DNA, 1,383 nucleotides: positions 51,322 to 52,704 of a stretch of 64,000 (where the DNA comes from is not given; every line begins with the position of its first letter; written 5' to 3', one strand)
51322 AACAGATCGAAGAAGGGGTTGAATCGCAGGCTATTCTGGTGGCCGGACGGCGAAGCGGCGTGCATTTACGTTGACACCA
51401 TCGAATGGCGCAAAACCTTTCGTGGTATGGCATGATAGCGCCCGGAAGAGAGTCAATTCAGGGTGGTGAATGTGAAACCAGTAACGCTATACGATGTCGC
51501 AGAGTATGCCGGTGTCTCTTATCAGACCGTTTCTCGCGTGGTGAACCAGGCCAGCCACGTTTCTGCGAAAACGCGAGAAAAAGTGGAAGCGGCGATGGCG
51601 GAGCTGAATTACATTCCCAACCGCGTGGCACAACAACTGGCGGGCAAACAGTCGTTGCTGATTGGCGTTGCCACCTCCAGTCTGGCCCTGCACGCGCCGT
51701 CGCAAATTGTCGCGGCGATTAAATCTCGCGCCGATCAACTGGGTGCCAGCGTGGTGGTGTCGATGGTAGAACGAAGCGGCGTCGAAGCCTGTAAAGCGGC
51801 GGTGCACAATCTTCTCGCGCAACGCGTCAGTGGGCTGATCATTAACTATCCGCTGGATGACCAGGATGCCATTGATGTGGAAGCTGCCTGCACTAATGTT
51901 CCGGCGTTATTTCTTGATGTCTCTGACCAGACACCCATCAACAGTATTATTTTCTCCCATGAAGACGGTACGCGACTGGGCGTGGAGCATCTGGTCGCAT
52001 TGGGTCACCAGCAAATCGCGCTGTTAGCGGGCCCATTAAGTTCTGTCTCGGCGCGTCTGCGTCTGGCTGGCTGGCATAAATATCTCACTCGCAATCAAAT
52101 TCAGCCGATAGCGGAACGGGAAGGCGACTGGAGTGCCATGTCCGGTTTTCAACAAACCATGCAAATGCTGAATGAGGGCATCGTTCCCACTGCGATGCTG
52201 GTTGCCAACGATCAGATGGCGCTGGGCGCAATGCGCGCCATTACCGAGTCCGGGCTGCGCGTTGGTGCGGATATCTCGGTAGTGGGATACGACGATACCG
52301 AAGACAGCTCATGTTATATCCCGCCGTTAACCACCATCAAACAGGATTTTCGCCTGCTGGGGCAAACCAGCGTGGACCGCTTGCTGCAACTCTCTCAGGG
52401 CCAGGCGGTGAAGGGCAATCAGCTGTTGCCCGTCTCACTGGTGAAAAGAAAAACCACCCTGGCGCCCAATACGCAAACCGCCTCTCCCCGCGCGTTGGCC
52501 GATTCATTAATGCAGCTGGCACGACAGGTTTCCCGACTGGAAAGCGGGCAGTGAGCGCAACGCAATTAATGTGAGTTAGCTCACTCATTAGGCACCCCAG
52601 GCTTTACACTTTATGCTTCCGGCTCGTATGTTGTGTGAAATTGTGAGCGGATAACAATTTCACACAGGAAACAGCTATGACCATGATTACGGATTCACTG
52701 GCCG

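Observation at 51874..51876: lacI codon 135 reads Asp (GAT) instead of the Ala (GCT) I recall for the reference repressor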

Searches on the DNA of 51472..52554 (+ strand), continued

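Call 28: get_annotated_region(hit=H84, flank=5000)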
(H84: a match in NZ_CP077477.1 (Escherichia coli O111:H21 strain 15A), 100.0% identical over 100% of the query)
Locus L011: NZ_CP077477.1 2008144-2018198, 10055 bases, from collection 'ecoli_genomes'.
description: Escherichia coli O111:H21 strain 15A chromosome, complete genome
organism: Escherichia coli O111:H21 strain 15A (NCBI taxid 660582)
replicon: chromosome; assembly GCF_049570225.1
host: Homo sapiens; source: missing; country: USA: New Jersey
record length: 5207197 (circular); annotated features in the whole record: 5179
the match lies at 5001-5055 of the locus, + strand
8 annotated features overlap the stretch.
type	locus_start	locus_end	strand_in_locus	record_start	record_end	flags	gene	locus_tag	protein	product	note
CDS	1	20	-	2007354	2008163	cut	mhpD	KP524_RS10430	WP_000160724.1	2-keto-4-pentenoate hydratase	-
CDS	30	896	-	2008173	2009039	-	mhpC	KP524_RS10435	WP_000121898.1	2-hydroxy-6-oxonona-2,4-dienedioate hydrolase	-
CDS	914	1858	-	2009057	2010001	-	mhpB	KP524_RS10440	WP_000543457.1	2,3-dihydroxyphenylpropionate/2,3-dihydroxicinnamic acid 1,2-dioxygenase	-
CDS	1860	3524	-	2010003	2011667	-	mhpA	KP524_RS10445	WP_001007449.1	bifunctional 3-(3-hydroxy-phenyl)propionate/3-hydroxycinnamic acid hydroxylase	-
CDS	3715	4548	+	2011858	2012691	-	mhpR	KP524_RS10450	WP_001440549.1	DNA-binding transcriptional regulator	-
CDS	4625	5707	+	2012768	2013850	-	lacI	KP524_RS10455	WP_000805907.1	DNA-binding transcriptional repressor LacI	-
CDS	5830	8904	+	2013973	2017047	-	lacZ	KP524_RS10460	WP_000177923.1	beta-galactosidase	-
CDS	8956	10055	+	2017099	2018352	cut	lacY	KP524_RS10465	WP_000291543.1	lactose permease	-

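Call 36: get_annotated_region(hit=H24, flank=4500)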
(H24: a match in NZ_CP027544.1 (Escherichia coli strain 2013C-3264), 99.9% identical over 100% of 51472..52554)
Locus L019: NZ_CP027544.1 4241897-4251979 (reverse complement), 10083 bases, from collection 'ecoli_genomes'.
description: Escherichia coli strain 2013C-3264 chromosome, complete genome
organism: Escherichia coli strain 2013C-3264 (NCBI taxid 562)
replicon: chromosome; assembly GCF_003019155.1
host: Homo sapiens; source: stool; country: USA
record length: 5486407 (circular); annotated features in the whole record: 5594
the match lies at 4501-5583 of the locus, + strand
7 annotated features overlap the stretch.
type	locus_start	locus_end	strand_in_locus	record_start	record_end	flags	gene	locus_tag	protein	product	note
CDS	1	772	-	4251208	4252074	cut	mhpC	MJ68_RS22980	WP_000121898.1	2-hydroxy-6-oxonona-2,4-dienedioate hydrolase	-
CDS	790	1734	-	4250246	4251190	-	mhpB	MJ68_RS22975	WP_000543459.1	2,3-dihydroxyphenylpropionate/2,3-dihydroxicinnamic acid 1,2-dioxygenase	-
CDS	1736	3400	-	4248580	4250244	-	mhpA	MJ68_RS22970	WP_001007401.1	bifunctional 3-(3-hydroxy-phenyl)propionate/3-hydroxycinnamic acid hydroxylase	-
CDS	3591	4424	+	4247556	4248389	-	mhpR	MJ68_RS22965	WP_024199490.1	DNA-binding transcriptional regulator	-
CDS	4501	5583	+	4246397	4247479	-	lacI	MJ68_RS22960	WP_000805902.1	DNA-binding transcriptional repressor LacI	-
CDS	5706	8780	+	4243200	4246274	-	lacZ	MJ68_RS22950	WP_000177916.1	beta-galactosidase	-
CDS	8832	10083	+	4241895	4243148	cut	lacY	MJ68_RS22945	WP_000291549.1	lactose permease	-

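Call 37: get_annotated_region(hit=H13, flank=4500)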
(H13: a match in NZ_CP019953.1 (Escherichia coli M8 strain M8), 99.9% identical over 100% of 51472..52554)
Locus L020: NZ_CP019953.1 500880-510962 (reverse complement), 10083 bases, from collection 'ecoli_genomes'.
description: Escherichia coli M8 chromosome, complete genome
organism: Escherichia coli M8 strain M8 (NCBI taxid 1392854)
replicon: chromosome; assembly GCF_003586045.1
host: Mus musculus C57Bl/6J; source: ob/ob mice; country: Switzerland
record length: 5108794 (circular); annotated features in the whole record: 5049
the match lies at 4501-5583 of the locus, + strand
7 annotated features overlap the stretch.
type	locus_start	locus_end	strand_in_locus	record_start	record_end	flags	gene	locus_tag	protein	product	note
CDS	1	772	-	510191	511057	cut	mhpC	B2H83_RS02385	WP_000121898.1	2-hydroxy-6-oxonona-2,4-dienedioate hydrolase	-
CDS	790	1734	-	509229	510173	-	mhpB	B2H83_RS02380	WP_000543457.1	2,3-dihydroxyphenylpropionate/2,3-dihydroxicinnamic acid 1,2-dioxygenase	-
CDS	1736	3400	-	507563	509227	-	mhpA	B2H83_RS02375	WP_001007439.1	bifunctional 3-(3-hydroxy-phenyl)propionate/3-hydroxycinnamic acid hydroxylase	-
CDS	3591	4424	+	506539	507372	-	mhpR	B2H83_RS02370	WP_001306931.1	DNA-binding transcriptional regulator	-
CDS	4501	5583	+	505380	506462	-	lacI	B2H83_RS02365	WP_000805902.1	DNA-binding transcriptional repressor LacI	-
CDS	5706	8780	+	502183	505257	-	lacZ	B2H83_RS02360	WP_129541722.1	beta-galactosidase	-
CDS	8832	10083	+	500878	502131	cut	lacY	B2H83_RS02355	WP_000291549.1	lactose permease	-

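Call 55: search_dna_similar(query=window:51848-51902:+, collection=plasmids, mode=near, max_rows=10, max_evalue=10)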
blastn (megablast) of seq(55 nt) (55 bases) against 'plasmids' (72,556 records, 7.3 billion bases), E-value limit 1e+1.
Records with a match: 1; places in all: 1; records where one place covers at least 80% of the query: 1.
Best place of each record, by identity: >=99% 1.
By first word of the organism name: Escherichia 1.
By predicted mobility (MOB-suite, as given by PLSDB): non-mobilizable 1.
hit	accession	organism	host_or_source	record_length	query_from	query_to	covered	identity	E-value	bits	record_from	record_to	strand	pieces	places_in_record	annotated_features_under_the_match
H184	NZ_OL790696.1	Escherichia coli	-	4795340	1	55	100%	100.0%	2e-20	102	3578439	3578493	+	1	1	none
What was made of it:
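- Tried and rejected: The only hit is a 4.8-Mb record, evidently a chromosome labelled as a plasmid (call 55), so there is no evidence of plasmid carriage.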
